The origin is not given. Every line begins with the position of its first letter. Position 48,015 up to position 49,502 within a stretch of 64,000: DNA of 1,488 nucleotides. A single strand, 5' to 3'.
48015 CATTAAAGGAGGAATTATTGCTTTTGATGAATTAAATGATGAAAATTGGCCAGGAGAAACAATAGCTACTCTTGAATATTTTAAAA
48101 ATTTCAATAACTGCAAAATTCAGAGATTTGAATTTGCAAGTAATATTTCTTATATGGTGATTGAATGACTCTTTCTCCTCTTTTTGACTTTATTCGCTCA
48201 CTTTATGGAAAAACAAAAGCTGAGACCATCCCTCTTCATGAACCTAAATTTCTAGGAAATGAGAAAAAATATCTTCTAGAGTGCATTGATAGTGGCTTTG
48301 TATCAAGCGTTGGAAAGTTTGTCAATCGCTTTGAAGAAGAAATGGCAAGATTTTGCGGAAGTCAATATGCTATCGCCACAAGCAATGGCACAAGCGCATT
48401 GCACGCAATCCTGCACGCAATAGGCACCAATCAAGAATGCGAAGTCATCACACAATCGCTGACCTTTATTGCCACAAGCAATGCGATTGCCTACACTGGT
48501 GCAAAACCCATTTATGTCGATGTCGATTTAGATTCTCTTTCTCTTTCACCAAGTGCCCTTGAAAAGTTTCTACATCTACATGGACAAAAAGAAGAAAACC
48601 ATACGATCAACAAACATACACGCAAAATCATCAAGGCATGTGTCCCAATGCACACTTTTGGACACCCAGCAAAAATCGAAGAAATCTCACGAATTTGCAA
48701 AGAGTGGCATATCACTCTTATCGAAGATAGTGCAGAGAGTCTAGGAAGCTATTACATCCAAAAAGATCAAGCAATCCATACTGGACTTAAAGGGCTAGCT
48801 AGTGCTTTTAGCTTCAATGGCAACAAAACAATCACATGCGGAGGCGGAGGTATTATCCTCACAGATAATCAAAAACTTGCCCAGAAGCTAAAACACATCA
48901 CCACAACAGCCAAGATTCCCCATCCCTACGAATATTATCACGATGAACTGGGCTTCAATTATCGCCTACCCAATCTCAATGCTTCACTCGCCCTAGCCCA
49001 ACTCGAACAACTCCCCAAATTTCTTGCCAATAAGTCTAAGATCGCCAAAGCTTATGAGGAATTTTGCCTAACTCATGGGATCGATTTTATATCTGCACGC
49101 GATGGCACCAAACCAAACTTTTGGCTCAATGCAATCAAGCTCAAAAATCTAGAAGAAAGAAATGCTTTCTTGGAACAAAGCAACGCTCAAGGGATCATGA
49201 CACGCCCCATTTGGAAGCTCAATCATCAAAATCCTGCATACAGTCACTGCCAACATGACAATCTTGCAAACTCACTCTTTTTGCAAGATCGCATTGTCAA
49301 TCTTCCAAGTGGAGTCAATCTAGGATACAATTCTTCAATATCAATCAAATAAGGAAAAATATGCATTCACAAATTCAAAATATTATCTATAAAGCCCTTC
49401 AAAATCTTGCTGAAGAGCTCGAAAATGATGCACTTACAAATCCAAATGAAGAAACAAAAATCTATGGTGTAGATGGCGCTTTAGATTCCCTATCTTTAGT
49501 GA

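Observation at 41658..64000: Large contingency-type glycan island: nonulosonic acid biosynthesis/decoration genes with seven poly-G/C tracts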

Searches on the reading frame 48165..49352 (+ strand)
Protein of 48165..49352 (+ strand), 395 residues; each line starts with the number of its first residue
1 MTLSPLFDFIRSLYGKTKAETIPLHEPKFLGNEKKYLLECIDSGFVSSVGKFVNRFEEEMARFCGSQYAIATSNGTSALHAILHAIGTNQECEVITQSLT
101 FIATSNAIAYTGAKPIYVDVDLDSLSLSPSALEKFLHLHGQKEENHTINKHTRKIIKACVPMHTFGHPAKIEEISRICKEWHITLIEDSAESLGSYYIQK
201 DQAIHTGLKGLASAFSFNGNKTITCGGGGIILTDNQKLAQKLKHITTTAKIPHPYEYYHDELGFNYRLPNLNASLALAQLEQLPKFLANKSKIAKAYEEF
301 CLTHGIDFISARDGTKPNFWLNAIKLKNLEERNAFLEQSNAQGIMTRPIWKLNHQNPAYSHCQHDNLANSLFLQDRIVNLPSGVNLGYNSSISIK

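Call 4: search_protein_families(library=pfam, proteins=[window:48165-49352:+], max_evalue=0.01)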
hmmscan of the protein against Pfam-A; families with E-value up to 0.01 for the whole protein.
window:48165-49352:+ (395 aa): 4 families
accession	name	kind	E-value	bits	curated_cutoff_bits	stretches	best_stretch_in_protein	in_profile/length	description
PF01041.23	DegT_DnrJ_EryC1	-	2.7e-78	264.2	19.8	1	32-387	6-348/360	DegT/DnrJ/EryC1/StrS aminotransferase family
PF00155.27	Aminotran_1_2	-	5.3e-06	26.3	19.7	1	54-190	45-187/361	Aminotransferase class I and II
PF01212.27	Beta_elim_lyase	-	0.00028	20.7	27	1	53-240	34-218/288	Beta-eliminating lyase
PF05889.19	SepSecS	-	0.0081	15.4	21.1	0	162-243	165-246/389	O-phosphoseryl-tRNA(Sec) selenium transferase, SepSecS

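Call 18: search_protein_families(library=ncbifam, proteins=[window:48165-49352:+], max_evalue=0.001)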
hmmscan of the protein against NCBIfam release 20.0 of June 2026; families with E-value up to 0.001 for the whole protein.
window:48165-49352:+ (395 aa): 7 families
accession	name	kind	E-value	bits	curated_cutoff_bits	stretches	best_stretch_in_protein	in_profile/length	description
TIGR04181.1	NHT_00031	hypoth_equivalog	7.4e-152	505.4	420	1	22-383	1-359/359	LegC family aminotransferase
TIGR03588.1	PseC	equivalog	2.1e-62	211.2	423.5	1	49-370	28-348/380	UDP-4-amino-4,6-dideoxy-N-acetyl-beta-L-altrosamine transaminase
NF008658.2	PRK11658.1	equivalog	4.6e-44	150.6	631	1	21-381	4-356/379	UDP-4-amino-4-deoxy-L-arabinose aminotransferase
NF008687.0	PRK11706.1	equivalog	1.7e-38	132.3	375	1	22-386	2-358/375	dTDP-4-amino-4,6-dideoxygalactose transaminase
TIGR04427.1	PLP_DesI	equivalog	3.8e-35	121.7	650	1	40-387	41-368/390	dTDP-4-dehydro-6-deoxyglucose aminotransferase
TIGR02379.1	ECA_wecE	subfamily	5.3e-31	107.7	434.85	1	22-385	2-358/376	dTDP-4-amino-4,6-dideoxy-D-glucose transaminase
NF011936.0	PRK15407.1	equivalog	1.7e-30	106.1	423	2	46-242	60-244/440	lipopolysaccharide biosynthesis protein RfbH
